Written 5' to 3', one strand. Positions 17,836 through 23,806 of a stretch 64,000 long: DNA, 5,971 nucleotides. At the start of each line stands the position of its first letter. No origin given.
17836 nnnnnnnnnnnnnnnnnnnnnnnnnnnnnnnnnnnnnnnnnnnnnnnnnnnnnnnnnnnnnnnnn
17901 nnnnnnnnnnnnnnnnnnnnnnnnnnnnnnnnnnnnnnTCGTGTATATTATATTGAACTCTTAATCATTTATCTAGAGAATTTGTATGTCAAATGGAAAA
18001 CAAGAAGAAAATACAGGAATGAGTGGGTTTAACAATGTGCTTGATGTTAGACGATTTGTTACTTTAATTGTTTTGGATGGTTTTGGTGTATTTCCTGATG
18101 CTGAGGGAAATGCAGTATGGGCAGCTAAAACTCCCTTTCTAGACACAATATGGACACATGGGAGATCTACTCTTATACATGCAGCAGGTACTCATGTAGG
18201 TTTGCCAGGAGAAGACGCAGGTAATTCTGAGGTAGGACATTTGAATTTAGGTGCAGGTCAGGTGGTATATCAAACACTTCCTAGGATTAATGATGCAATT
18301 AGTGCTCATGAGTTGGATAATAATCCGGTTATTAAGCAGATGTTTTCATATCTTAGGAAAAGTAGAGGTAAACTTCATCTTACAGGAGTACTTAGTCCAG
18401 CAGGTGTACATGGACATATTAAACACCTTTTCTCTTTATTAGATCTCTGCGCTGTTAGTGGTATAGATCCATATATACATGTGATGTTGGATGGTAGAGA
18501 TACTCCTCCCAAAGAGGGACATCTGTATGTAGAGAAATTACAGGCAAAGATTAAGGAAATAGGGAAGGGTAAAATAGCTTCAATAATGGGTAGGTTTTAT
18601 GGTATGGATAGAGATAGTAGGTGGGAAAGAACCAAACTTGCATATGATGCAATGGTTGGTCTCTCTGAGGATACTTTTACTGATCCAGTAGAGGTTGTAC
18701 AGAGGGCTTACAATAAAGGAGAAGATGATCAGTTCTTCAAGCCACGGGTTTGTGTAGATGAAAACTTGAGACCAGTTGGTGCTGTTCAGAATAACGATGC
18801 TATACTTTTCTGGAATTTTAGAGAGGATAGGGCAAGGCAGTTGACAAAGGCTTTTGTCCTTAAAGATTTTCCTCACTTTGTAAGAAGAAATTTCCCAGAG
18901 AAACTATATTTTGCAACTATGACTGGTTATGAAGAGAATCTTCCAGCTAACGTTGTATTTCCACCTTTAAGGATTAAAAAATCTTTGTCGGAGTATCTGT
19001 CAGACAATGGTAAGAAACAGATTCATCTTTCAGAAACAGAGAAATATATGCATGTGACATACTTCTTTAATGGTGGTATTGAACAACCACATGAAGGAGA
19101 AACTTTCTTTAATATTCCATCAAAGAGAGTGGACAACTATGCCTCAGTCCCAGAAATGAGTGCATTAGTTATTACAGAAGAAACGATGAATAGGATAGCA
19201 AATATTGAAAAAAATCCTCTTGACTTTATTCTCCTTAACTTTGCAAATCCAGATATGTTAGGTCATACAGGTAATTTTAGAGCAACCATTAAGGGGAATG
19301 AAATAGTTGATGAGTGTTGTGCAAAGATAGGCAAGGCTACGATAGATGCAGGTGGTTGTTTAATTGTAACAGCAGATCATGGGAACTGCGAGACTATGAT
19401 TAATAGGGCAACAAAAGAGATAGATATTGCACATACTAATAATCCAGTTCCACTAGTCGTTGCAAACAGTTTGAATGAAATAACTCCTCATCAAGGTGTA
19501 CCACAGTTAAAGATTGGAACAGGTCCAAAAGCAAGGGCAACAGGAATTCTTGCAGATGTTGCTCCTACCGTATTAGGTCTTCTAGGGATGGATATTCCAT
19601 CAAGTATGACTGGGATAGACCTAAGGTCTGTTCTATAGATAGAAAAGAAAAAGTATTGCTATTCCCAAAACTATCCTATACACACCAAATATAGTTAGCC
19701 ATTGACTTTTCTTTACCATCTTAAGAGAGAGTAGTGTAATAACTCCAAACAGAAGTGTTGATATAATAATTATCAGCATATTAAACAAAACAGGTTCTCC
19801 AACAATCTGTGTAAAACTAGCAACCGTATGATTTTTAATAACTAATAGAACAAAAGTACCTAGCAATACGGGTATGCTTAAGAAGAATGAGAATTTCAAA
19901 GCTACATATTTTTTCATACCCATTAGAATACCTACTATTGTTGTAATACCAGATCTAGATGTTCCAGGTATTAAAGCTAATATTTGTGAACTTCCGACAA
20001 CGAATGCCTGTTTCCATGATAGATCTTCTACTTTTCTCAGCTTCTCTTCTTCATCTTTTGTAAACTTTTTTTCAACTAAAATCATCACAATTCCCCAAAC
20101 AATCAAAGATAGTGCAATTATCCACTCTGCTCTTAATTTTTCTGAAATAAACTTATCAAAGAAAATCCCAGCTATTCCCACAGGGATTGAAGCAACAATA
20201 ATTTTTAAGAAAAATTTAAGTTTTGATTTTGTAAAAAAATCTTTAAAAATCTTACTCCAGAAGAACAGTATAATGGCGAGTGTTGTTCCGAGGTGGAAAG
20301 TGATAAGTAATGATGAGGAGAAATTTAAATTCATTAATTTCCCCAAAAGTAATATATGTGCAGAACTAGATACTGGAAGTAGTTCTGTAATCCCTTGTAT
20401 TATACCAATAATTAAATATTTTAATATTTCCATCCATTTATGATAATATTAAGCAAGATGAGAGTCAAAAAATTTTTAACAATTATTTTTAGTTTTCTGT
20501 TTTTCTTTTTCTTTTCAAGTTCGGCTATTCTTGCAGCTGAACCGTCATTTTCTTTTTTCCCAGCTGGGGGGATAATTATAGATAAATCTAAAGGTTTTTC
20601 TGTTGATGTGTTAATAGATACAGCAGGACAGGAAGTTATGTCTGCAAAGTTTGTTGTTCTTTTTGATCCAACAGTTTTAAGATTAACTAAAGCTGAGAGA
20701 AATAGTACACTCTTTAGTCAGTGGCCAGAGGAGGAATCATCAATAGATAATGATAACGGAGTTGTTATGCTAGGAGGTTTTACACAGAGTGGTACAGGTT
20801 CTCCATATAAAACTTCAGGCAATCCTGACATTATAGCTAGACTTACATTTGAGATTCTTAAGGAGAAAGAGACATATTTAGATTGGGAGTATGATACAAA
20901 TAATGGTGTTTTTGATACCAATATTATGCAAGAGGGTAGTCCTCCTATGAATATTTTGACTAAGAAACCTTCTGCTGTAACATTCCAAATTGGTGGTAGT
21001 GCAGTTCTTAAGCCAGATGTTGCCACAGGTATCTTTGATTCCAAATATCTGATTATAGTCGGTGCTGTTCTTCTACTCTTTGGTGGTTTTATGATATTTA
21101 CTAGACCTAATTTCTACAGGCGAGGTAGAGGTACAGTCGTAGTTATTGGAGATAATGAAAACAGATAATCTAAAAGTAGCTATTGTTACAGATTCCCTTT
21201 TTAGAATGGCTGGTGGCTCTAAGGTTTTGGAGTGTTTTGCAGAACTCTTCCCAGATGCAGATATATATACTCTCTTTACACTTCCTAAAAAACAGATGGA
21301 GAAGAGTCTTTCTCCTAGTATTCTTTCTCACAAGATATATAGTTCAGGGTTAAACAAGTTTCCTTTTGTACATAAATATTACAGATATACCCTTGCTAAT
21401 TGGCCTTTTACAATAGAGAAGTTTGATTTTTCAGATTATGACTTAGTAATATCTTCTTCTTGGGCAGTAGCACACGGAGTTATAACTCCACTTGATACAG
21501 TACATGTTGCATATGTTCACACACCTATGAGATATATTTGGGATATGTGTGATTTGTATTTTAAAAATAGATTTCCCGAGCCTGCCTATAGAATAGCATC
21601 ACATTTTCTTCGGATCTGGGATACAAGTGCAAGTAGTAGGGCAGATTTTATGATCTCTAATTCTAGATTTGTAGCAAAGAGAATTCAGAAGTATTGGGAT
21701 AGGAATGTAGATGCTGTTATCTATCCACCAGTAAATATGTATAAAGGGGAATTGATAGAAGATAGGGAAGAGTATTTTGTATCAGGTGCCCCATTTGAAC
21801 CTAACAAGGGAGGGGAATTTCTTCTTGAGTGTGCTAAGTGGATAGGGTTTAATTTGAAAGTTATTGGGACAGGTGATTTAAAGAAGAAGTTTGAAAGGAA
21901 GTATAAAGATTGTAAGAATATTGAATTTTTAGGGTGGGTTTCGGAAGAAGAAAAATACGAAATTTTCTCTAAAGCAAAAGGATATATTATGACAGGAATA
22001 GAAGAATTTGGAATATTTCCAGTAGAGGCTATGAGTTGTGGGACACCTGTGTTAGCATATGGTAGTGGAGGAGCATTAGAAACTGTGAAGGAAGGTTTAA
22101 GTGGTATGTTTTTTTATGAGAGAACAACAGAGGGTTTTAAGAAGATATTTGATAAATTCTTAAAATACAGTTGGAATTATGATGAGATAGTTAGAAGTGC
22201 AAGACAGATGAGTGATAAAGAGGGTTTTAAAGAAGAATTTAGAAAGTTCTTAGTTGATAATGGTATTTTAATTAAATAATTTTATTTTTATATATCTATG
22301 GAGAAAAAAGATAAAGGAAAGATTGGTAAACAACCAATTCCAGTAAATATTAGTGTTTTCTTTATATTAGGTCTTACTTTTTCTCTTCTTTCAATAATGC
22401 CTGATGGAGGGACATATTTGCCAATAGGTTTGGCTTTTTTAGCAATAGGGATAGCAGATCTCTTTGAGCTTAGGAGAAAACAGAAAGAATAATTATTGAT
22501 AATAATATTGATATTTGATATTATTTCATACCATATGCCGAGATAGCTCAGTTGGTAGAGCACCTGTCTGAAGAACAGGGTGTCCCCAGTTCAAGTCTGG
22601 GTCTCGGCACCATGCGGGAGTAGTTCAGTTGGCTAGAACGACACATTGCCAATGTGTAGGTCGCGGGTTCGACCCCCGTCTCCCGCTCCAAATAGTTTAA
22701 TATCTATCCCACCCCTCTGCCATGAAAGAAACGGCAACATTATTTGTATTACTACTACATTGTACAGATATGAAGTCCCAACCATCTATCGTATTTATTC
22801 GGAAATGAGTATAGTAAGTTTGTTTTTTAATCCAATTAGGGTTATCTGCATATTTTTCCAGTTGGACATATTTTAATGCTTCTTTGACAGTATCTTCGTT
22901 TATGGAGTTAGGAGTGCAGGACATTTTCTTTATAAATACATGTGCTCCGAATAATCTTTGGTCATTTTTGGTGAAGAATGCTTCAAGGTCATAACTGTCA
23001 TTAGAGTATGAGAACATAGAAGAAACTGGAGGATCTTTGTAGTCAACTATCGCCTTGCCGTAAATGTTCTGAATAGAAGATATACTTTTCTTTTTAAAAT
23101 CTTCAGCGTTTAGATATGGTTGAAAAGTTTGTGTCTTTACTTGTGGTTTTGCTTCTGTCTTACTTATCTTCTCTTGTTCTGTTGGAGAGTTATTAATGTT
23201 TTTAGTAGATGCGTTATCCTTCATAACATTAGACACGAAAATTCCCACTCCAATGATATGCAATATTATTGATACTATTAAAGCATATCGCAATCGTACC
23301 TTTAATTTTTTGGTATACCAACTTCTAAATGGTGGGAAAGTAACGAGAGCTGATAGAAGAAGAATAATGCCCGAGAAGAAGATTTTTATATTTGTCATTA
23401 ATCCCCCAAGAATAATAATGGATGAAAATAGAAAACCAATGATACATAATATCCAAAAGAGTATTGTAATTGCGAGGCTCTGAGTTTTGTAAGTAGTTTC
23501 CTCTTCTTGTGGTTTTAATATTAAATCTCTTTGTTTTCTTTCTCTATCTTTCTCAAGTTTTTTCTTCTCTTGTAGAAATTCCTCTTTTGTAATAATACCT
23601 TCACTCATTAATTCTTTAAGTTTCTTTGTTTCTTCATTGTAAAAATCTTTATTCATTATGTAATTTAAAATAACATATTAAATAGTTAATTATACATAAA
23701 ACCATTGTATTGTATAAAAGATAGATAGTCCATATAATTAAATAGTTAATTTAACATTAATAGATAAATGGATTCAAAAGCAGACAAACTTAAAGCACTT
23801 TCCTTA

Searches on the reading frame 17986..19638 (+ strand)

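Call 61: search_protein_families(library=pfam, proteins=[window:17986-19638:+], max_evalue=0.001)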
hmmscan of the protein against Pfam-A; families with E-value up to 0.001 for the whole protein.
window:17986-19638:+ (550 aa): 2 families
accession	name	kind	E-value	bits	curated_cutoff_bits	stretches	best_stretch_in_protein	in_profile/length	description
PF06415.18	iPGM_N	-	6.5e-73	245.3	27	1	101-317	1-217/217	BPG-independent PGAM N-terminus (iPGM_N)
PF01676.23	Metalloenzyme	-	2.6e-63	214.3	24.3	1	25-536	3-251/252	Metalloenzyme superfamily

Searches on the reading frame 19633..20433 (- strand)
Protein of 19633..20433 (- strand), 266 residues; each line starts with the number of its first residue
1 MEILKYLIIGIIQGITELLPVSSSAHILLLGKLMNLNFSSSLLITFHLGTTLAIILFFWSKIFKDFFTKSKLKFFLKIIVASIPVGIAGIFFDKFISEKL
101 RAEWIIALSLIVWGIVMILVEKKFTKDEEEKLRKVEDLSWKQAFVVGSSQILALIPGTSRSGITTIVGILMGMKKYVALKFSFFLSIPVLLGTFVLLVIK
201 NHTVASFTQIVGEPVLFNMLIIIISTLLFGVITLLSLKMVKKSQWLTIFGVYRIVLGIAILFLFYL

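Call 61: search_protein_families(library=pfam, proteins=[window:19633-20433:-], max_evalue=0.001)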
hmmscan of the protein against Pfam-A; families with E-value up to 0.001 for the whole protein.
window:19633-20433:- (266 aa): 1 family
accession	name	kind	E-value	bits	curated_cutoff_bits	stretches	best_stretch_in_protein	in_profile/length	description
PF02673.24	BacA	-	1.6e-62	212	33.4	1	7-258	2-256/257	Bacitracin resistance protein BacA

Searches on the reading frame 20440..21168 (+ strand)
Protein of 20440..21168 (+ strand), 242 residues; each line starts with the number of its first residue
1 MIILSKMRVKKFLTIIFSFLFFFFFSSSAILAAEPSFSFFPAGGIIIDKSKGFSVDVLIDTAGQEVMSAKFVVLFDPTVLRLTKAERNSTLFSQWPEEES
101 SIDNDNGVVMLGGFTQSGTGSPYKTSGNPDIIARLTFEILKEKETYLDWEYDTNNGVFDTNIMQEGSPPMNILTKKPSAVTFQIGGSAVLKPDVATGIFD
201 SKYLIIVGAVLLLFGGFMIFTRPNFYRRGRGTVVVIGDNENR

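Call 61: search_protein_families(library=pfam, proteins=[window:20440-21168:+], max_evalue=0.001)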
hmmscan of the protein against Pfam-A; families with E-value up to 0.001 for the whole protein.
window:20440-21168:+ (242 aa): 1 family
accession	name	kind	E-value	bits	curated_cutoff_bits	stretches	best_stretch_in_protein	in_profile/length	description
PF00963.24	Cohesin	-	2e-06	28.5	24.1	1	53-161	16-123/139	Cohesin domain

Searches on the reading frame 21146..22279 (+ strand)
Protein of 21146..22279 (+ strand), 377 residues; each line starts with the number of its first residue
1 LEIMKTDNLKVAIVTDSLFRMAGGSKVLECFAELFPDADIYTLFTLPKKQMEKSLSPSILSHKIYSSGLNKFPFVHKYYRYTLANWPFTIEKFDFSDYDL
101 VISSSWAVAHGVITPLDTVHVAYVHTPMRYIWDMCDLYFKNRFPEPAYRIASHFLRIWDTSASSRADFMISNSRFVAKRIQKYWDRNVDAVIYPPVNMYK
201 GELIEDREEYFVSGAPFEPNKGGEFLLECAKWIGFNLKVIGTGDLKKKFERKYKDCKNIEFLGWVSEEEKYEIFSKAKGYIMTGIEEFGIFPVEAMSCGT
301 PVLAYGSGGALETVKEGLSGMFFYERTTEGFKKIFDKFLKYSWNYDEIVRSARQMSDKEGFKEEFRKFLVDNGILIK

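Call 61: search_protein_families(library=pfam, proteins=[window:21146-22279:+], max_evalue=0.001)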
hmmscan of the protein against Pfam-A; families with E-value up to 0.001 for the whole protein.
window:21146-22279:+ (377 aa): 4 families
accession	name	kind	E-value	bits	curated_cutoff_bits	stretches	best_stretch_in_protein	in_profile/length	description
PF00534.26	Glycos_transf_1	-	2.1e-20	73.4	26.4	1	203-354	10-171/172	Glycosyl transferases group 1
PF13692.12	Glyco_trans_1_4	-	1.6e-14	54.8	27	1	218-333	11-134/142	Glycosyl transferases group 1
PF13439.12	Glyco_transf_4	-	1.2e-07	32.3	28.5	1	71-197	46-167/170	Glycosyltransferase Family 4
PF13524.12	Glyco_trans_1_2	-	0.00063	20.2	25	0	224-354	3-127/144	Glycosyl transferase-like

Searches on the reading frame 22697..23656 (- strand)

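Call 61: search_protein_families(library=pfam, proteins=[window:22697-23656:-], max_evalue=0.001)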
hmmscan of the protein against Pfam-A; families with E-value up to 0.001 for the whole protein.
window:22697-23656:- (319 aa): 3 families
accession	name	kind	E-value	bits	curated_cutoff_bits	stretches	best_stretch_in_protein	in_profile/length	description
PF13273.12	DUF4064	-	1.1e-05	26.1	32.1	0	40-108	41-101/102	Protein of unknown function (DUF4064)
PF09851.14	SHOCT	-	3.1e-05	24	27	1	11-34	4-27/28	Short C-terminal domain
PF13425.11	O-antigen_lig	-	0.00011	21.6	31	1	57-195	190-310/462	O-antigen ligase like membrane protein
